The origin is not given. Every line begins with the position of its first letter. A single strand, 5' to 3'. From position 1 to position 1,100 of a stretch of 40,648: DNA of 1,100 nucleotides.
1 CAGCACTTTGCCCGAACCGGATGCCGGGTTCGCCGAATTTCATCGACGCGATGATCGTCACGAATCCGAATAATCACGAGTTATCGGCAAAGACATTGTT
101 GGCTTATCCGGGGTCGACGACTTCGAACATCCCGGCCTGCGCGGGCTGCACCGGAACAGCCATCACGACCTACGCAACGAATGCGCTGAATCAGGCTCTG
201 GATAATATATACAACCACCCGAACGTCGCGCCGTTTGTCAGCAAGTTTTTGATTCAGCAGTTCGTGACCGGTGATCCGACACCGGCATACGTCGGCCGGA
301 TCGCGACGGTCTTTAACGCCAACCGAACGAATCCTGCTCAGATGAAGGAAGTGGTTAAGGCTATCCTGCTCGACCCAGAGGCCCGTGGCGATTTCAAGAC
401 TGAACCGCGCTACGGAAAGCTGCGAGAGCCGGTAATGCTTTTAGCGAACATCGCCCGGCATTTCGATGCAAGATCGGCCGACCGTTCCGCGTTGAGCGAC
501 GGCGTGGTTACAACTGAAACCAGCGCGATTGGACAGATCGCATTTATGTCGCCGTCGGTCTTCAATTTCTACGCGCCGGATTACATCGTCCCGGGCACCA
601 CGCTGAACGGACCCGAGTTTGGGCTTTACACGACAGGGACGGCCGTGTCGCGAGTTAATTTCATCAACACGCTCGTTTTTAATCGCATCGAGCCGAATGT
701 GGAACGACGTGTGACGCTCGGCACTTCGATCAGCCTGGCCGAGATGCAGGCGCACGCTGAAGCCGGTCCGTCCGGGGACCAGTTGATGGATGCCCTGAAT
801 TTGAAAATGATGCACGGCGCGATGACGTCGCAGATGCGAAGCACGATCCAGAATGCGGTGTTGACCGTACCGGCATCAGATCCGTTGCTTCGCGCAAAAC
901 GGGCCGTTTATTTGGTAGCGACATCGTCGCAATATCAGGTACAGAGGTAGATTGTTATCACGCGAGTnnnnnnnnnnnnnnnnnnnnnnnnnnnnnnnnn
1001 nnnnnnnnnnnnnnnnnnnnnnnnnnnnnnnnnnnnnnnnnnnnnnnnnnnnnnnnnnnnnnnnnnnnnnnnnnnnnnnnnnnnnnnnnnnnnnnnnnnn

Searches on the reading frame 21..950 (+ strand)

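Call 14: search_protein_families(library=pfam, proteins=[window:21-950:+], max_evalue=0.0001)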
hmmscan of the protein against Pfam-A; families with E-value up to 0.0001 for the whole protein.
window:21-950:+ (309 aa): 1 family
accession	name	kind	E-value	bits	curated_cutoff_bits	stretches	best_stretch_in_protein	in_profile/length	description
PF08811.16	DUF1800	-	5.2e-32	112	26.1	1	12-307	201-419/419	Protein of unknown function (DUF1800)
